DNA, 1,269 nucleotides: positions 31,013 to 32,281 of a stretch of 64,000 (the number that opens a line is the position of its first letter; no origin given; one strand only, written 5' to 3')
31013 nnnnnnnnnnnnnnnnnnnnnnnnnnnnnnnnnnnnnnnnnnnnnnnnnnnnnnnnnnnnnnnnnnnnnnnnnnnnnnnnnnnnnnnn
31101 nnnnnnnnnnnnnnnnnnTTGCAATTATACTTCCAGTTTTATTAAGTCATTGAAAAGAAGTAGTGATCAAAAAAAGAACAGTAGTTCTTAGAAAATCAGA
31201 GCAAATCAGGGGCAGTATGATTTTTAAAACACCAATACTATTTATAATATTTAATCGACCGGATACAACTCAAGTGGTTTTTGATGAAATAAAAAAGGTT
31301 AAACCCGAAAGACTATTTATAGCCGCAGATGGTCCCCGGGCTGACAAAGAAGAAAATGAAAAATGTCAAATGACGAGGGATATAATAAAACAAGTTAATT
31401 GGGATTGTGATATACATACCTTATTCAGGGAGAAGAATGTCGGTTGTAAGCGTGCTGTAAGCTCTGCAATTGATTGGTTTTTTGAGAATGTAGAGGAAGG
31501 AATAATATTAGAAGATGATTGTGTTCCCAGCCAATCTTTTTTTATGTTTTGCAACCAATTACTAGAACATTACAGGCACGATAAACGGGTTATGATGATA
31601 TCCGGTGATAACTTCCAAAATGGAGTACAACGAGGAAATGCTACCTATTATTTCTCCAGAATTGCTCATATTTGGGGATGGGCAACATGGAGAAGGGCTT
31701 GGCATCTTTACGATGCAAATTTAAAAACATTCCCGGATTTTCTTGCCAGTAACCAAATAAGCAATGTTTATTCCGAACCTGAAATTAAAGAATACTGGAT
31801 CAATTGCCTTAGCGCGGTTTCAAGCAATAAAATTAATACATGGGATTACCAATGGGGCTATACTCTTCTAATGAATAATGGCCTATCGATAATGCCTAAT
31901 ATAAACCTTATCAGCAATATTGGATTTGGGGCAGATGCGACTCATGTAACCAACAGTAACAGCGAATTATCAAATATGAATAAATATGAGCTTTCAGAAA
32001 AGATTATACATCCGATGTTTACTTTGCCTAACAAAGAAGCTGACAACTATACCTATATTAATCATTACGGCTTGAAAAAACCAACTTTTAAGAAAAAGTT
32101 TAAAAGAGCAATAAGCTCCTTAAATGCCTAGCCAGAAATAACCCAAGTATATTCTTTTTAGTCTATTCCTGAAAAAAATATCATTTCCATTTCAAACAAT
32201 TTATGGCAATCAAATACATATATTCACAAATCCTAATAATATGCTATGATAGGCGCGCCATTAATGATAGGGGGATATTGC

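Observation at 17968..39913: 22-kb glycan island with eukaryote-like GT families and no priming, flipping or export genes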

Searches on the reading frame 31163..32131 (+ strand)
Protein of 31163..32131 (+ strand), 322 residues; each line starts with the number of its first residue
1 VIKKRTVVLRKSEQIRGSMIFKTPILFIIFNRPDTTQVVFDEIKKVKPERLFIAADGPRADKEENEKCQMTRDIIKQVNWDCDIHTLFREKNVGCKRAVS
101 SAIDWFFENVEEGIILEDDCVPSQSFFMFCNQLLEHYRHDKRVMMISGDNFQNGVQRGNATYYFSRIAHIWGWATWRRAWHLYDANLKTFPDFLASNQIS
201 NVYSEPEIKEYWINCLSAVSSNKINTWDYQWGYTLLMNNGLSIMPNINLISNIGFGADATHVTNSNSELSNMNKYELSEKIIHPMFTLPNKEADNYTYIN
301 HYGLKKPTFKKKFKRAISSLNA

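Call 5: search_protein_families(library=pfam, proteins=[window:31163-32131:+], max_evalue=0.01)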
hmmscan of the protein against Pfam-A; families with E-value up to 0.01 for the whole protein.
window:31163-32131:+ (322 aa): 0 families

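Call 18: search_protein_families(library=ncbifam, proteins=[window:31163-32131:+], max_evalue=0.001)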
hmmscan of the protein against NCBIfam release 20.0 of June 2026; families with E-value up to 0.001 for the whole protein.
window:31163-32131:+ (322 aa): 0 families

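Call 20: search_solved_structures(query=window:31163-32131:+, max_evalue=1, show_alignments=2)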
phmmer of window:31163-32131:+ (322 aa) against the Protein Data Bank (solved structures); distinct sequences matched with E-value up to 1: 0.

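Call 22: find_homologous_proteins(query=window:31217-32131:+, max_evalue=0.001)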
Query window:31217-32131:+ (304 aa): 8000 proteins with E <= 0.001 among 8000 candidates; the best 120 are listed.
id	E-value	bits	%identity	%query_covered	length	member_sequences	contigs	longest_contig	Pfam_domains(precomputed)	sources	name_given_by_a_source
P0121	2.8e-210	715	100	100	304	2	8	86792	-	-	-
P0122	3.9e-133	461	65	96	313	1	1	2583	-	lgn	-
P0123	5.1e-127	441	62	99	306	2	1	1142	-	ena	-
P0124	8.5e-127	441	63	95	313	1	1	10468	-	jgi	-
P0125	1.1e-122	427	61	93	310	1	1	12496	-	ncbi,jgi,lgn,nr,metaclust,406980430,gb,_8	ncbi:MAG: hypothetical protein ACD_20C00434G0008 [uncultured bacterium]|nr:MAG: hypothetical protein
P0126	2.2e-119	416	60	98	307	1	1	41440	-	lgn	-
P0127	2.0e-118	413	55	98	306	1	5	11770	-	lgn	-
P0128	2.2e-118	413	63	90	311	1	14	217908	-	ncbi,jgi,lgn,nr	ncbi:MAG TPA: hypothetical protein DEG96_02450 [Candidatus Atribacteria bacterium]|nr:hypothetical p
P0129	2.6e-118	413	59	98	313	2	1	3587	-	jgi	-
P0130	2.8e-118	413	63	92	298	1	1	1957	-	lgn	-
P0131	2.7e-117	409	59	97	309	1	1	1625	-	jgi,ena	-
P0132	8.1e-117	408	58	97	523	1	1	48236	PF13489.13,PF08241.19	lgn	-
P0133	3.0e-116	406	61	92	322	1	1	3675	-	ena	-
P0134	3.2e-116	406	60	97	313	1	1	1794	-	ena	-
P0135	3.4e-116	406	58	99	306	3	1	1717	-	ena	-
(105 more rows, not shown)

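Call 25: search_solved_structures(query=A1, max_evalue=1, show_alignments=2)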
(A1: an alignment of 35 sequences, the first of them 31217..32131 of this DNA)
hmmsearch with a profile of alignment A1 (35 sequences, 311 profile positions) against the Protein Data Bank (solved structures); distinct sequences matched with E-value up to 1: 0.

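Call 29: predict_structure(alignment_id=A1)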
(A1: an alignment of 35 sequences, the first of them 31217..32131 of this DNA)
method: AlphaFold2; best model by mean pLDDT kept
length: 304 residues; sequences in the alignment: 35
mean_pLDDT: 93.1   pTM: 0.90
mean pLDDT of the five models: 93.1, 92.3, 92.2, 91.8, 91.7
residues with pLDDT >= 90: 256; 70-90: 36; 50-70: 12; < 50: 0
segments of 3 or more residues with pLDDT < 50: none
pLDDT, mean of each block of 10 residues (from residue 1): 95 95 98 97 92 96 97 94 98 98 97 98 97 92 97 95 96 97 94 96 92 97 97 87 73 93 96 95 80 71 74
secondary structure, 60 per line:
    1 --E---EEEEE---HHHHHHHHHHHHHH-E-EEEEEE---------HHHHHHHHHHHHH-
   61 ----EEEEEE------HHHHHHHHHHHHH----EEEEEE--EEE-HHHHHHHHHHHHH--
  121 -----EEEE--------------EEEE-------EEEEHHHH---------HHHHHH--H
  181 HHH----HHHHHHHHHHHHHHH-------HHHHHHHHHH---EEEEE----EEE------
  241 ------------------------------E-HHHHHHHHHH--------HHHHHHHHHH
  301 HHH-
elements in order: E7-11 H15-28 E32-37 H47-59 E65-70 H77-89 E94-99 E102-104 H106-118 E126-129 E144-147 E155-158 H159-162 H172-177 H180-183 H188-202 H210-219 E223-227 E232-234 H273-282 H291-303

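Call 34: fold_search(model_id=the predicted structure, library=pdb)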
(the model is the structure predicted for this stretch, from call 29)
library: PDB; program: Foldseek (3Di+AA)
matches with E <= 10: 1614; with E <= 0.001: 106
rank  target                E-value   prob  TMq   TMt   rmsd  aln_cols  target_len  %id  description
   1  5ggi_A                7.5e-11  1.00  0.55  0.44   6.9       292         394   15  Crystal structure of human protein O-mannose beta-1,2-N-acetylglucosaminyltransferase in complex with Mn, UDP and Mann (released 2016-08-10)
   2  5ggi_B                9.0e-11  1.00  0.51  0.30  10.8       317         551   16  Crystal structure of human protein O-mannose beta-1,2-N-acetylglucosaminyltransferase in complex with Mn, UDP and Mann (released 2016-08-10)
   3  5ggf_A                2.9e-10  1.00  0.49  0.30  10.6       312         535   15  Crystal structure of human protein O-mannose beta-1,2-N-acetylglucosaminyltransferase form II (released 2016-08-10)
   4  5ggf_B                2.9e-10  1.00  0.49  0.29   9.5       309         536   16  Crystal structure of human protein O-mannose beta-1,2-N-acetylglucosaminyltransferase form II (released 2016-08-10)
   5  1fo8                  3.3e-10  1.00  0.53  0.50   6.7       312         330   12  CRYSTAL STRUCTURE OF N-ACETYLGLUCOSAMINYLTRANSFERASE I (released 2001-04-25)
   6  1fo9                  5.1e-10  1.00  0.53  0.50   6.7       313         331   12  CRYSTAL STRUCTURE OF N-ACETYLGLUCOSAMINYLTRANSFERASE I (released 2001-04-25)
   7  1foa                  7.9e-10  1.00  0.57  0.52   6.2       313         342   13  CRYSTAL STRUCTURE OF N-ACETYLGLUCOSAMINYLTRANSFERASE I (released 2001-05-16)
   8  5vcr_A                1.1e-07  1.00  0.41  0.37  10.0       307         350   12  Alpha-1,6-mannosyl-glycoprotein 2-beta-N-acetylglucosaminyltransferase with bound uranium dioxide (released 2018-04-11)
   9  5vcr_B                2.6e-07  1.00  0.42  0.38   7.5       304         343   11  Alpha-1,6-mannosyl-glycoprotein 2-beta-N-acetylglucosaminyltransferase with bound uranium dioxide (released 2018-04-11)
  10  5vcs_B                3.1e-07  1.00  0.44  0.42  14.3       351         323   11  Alpha-1,6-mannosyl-glycoprotein 2-beta-N-acetylglucosaminyltransferase with Bound Acceptor (released 2018-04-11)
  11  5vcs_A                6.1e-07  1.00  0.42  0.37   8.2       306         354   12  Alpha-1,6-mannosyl-glycoprotein 2-beta-N-acetylglucosaminyltransferase with Bound Acceptor (released 2018-04-11)
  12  5vcm_B                1.5e-06  1.00  0.44  0.39  11.2       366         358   10  Alpha-1,6-mannosyl-glycoprotein 2-beta-N-acetylglucosaminyltransferase with bound UDP and Manganese (released 2018-04-11)
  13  1h7l                  2.7e-06  1.00  0.43  0.54   7.8       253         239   10  dTDP-MAGNESIUM COMPLEX OF SPSA FROM BACILLUS SUBTILIS (released 2001-12-13)
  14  5vcm_A                2.9e-06  1.00  0.43  0.38   8.6       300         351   12  Alpha-1,6-mannosyl-glycoprotein 2-beta-N-acetylglucosaminyltransferase with bound UDP and Manganese (released 2018-04-11)
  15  9yq4_A                3.5e-06  1.00  0.31  0.20   4.8       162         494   12  Chlorella virus hyaluronan synthase bound to a proofreading UDP-GlcA (released 2025-12-10)
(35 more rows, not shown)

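Call 44: find_related_loci(query=A1, collection=metagenome_contigs, flank=10000)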
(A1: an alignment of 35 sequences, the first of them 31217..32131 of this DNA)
Query A1 (304 aa) in metagenome_contigs; peptide patterns used: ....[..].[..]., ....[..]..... (x = any residue, [..] = any of these).
600 stretches matched a pattern (row limit reached: there are more); 579 encode a relative of the query (tblastn E <= 1e-3); the best 80 are kept; 80 distinct loci.
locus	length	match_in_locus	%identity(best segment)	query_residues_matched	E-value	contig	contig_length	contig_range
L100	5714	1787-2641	59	3-287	1e-116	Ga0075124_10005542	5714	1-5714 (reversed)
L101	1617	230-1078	60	5-287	4e-124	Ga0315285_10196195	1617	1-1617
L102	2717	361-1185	59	5-279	2e-114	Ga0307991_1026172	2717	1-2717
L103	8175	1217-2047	55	1-277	7e-108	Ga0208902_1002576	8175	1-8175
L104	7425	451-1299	53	3-284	6e-106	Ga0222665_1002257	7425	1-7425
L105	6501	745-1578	52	3-280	4e-106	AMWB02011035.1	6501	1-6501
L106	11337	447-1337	49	3-299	6e-104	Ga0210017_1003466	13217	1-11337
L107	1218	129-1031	52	2-302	3e-112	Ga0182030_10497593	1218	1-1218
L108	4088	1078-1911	54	2-279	1e-103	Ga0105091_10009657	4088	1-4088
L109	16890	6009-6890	51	4-297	2e-100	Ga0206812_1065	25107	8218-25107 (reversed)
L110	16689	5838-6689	52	3-287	8e-100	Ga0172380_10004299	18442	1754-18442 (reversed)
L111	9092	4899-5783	48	3-297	4e-99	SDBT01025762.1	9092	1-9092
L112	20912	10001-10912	48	4-302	1e-98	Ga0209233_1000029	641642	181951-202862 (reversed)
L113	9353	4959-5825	50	3-291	7e-98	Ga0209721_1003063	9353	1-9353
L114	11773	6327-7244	50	2-302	2e-97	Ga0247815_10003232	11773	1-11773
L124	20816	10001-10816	53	4-276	8e-94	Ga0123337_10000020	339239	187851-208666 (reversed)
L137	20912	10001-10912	48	4-303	3e-91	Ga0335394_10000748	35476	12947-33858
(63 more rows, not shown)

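Call 47: search_protein_families(library=pfam, alignment_id=A2, max_evalue=0.00001)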
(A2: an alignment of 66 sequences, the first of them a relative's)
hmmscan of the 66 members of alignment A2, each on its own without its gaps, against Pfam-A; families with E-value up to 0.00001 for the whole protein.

A. member 1, L100:77-952:+ (291 aa): 2 families
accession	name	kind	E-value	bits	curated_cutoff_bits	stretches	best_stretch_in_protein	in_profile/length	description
PF13440.11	Polysacc_synt_3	-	1.2e-10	41.5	23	1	7-186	115-291/293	Polysaccharide biosynthesis protein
PF01943.22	Polysacc_synt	-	3.3e-10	40.3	28.2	1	3-134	138-270/274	Polysaccharide biosynthesis protein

B. families by the number of members that match (of 66 scanned): 47 families (the first 25 are shown)
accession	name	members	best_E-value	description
PF01943.22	Polysacc_synt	21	9.4e-31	Polysaccharide biosynthesis protein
PF13440.11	Polysacc_synt_3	19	1.9e-26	Polysaccharide biosynthesis protein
PF00664.28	ABC_membrane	6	2.2e-39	ABC transporter transmembrane region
PF00005.33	ABC_tran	6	2.6e-34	ABC transporter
PF03023.19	MurJ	6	7.7e-10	Lipid II flippase MurJ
PF02463.25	SMC_N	6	2.1e-09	RecF/RecN/SMC N terminal domain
PF04932.20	Wzy_C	4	1.3e-18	O-Antigen ligase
PF01554.23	MatE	3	9.6e-14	MatE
PF03062.24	MBOAT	2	2.9e-34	MBOAT, membrane-bound O-acyltransferase family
PF00953.26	Glycos_transf_4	2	8.7e-30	Glycosyl transferase family 4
PF01061.29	ABC2_membrane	2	1.1e-21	ABC-2 type transporter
PF13727.12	CoA_binding_3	2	2.1e-19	CoA-binding domain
PF00999.27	Na_H_Exchanger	1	7.8e-72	Sodium/hydrogen exchanger, transmembrane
PF02397.22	Bac_transf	1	1.3e-65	Bacterial sugar transferase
PF00892.27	EamA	1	4.6e-50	EamA-like transporter family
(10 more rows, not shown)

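Call 58: search_protein_families(library=pfam, proteins=[L137:4040-6244:+, L137:6270-7538:+, L137:7554-8510:+, L137:8622-9944:+, L137:10957-12216:+, L137:12243-13514:+, L137:13539-14555:+, L137:14644-15549:+, L137:15862-17013:+, L137:17150-17971:+], max_evalue=0.00001)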
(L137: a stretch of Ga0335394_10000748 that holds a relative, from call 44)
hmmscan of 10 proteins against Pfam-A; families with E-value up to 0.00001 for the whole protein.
L137:4040-6244:+ (734 aa): 5 families
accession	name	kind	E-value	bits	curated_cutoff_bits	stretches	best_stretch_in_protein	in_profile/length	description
PF13807.11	GNVR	-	6.6e-13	48.8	27.7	1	374-449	3-78/82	G-rich domain on putative tyrosine kinase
PF10609.15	ParA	-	1.6e-11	44.5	27.1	1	532-699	6-174/246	NUBPL iron-transfer P-loop NTPase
PF13614.12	AAA_31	-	1.2e-10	42.1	27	1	541-670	13-149/177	AAA domain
PF01656.29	CbiA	-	3.7e-10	40.3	25.4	1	532-708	1-91/125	CobQ/CobB/MinD/ParA nucleotide binding domain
PF02706.20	Wzz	-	8.1e-07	29.7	25.5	1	10-106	1-91/91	Chain length determinant protein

L137:6270-7538:+ (422 aa): 1 family
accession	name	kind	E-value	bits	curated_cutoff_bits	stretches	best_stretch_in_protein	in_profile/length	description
PF04577.19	Glyco_transf_61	-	1.8e-29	103.2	27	1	187-360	1-137/137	Glycosyltransferase 61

L137:7554-8510:+ (318 aa): 3 families
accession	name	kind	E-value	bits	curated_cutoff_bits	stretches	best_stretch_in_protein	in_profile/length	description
PF00535.33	Glycos_transf_2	-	1.9e-30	106.4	23.3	1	9-173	1-167/168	Glycosyl transferase family 2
PF10111.15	Glyco_tranf_2_2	-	3.2e-10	40.4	27.3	1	21-108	15-104/276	Glycosyltransferase like family 2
PF13641.12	Glyco_tranf_2_3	-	9.1e-08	32.8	27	1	10-112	5-112/230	Glycosyltransferase like family 2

L137:8622-9944:+ (440 aa): 2 families
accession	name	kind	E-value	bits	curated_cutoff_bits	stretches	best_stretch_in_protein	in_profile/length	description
PF01943.22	Polysacc_synt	-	5.9e-22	78.8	28.2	1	23-288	2-269/274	Polysaccharide biosynthesis protein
PF13440.11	Polysacc_synt_3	-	5.5e-20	72.2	23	1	47-341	2-291/293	Polysaccharide biosynthesis protein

L137:10957-12216:+ (419 aa): 1 family
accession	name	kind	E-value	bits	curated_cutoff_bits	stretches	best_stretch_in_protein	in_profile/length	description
PF04932.20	Wzy_C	-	1.3e-18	67.7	31.7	1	197-337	3-148/149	O-Antigen ligase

L137:12243-13514:+ (423 aa): 5 families
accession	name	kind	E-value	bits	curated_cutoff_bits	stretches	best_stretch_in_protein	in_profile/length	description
PF00534.26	Glycos_transf_1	-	1.6e-25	90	26.4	1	226-390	5-171/172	Glycosyl transferases group 1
PF13692.12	Glyco_trans_1_4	-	1.1e-22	81.2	27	1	237-377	3-142/142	Glycosyl transferases group 1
PF13439.12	Glyco_transf_4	-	1.8e-11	44.8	28.5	1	13-216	2-169/170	Glycosyltransferase Family 4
PF20706.3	GT4-conflict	-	1.7e-10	40.9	26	1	233-364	195-334/385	Family 4 Glycosyltransferase in conflict systems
PF13524.12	Glyco_trans_1_2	-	4.9e-06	27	25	1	271-403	13-140/144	Glycosyl transferase-like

L137:13539-14555:+ (338 aa): 0 families

L137:14644-15549:+ (301 aa): 1 family
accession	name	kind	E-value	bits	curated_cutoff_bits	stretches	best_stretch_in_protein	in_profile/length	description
PF00535.33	Glycos_transf_2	-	1.7e-14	54.5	23.3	1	20-185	2-161/168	Glycosyl transferase family 2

L137:15862-17013:+ (383 aa): 1 family
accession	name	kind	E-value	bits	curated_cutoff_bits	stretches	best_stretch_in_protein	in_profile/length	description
PF13692.12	Glyco_trans_1_4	-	3e-08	34.5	27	1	221-343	18-140/142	Glycosyl transferases group 1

L137:17150-17971:+ (273 aa): 1 family
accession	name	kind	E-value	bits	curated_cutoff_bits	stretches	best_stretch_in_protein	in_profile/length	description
PF03808.19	Glyco_tran_WecG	-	3.7e-56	190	27.4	1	62-234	1-168/168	Glycosyl transferase WecG/TagA/CpsF family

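Call 59: search_protein_families(library=pfam, proteins=[L124:2315-4075:+, L124:4222-6558:+, L124:6587-7627:+, L124:7755-8570:+, L124:8572-9906:+, L124:14141-15580:+, L124:19416-20708:+, L110:8724-10016:+, L110:15355-15915:+, L110:16016-16689:+], max_evalue=0.00001)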
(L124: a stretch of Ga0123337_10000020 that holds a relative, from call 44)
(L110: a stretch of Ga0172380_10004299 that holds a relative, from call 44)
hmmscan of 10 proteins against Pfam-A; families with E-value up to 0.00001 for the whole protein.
L124:2315-4075:+ (586 aa): 3 families
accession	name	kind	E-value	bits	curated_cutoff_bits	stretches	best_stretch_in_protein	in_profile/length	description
PF00152.25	tRNA-synt_2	-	9e-119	396.5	25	1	122-558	3-307/308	tRNA synthetases class II (D, K and N)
PF02938.19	GAD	-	7.2e-14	52.2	23.4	1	318-405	9-94/95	GAD domain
PF01336.31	tRNA_anti-codon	-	1.9e-10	40.9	27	1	19-103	1-75/75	OB-fold nucleic acid binding domain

L124:4222-6558:+ (778 aa): 3 families
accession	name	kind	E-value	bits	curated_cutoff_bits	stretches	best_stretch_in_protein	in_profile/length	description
PF22461.2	SLBB_2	-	8.6e-48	160.8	27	3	233-308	3-78/79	SLBB domain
PF10531.15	SLBB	-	1.2e-45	153.6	27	3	233-276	2-45/55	SLBB domain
PF02563.21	Poly_export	-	3.7e-13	49.9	28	1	145-209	3-66/77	Polysaccharide biosynthesis/export protein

L124:6587-7627:+ (346 aa): 0 families

L124:7755-8570:+ (271 aa): 1 family
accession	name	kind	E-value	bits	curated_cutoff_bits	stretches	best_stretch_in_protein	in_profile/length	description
PF05050.19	Methyltransf_21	-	2.1e-21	77.3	22.7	1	72-236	1-170/173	Methyltransferase FkbM domain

L124:8572-9906:+ (444 aa): 2 families
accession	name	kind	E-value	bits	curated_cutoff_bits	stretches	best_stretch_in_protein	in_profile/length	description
PF01943.22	Polysacc_synt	-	6.1e-26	91.9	28.2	1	20-290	4-273/274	Polysaccharide biosynthesis protein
PF13440.11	Polysacc_synt_3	-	2.4e-22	80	23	1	43-337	3-289/293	Polysaccharide biosynthesis protein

L124:14141-15580:+ (479 aa): 2 families
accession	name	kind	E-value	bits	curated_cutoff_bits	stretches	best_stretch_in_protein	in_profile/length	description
PF03062.24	MBOAT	-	1.2e-27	97.5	27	1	152-367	84-320/337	MBOAT, membrane-bound O-acyltransferase family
PF13813.11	MBOAT_2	-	5.1e-07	30.3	25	1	264-324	4-66/85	Membrane bound O-acyl transferase family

L124:19416-20708:+ (430 aa): 0 families

L110:8724-10016:+ (430 aa): 1 family
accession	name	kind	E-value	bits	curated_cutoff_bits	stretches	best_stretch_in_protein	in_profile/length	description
PF14897.12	EpsG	-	1.4e-19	70.9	30.1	1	75-400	3-311/326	EpsG family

L110:15355-15915:+ (186 aa): 1 family
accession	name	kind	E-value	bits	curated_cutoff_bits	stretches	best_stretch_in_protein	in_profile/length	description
PF02397.22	Bac_transf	-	5.8e-60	202.3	27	1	2-179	1-178/179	Bacterial sugar transferase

L110:16016-16689:+ (224 aa): 1 family
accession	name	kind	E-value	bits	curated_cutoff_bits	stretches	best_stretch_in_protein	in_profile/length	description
PF13727.12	CoA_binding_3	-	2.1e-19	70.6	25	1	59-223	3-161/175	CoA-binding domain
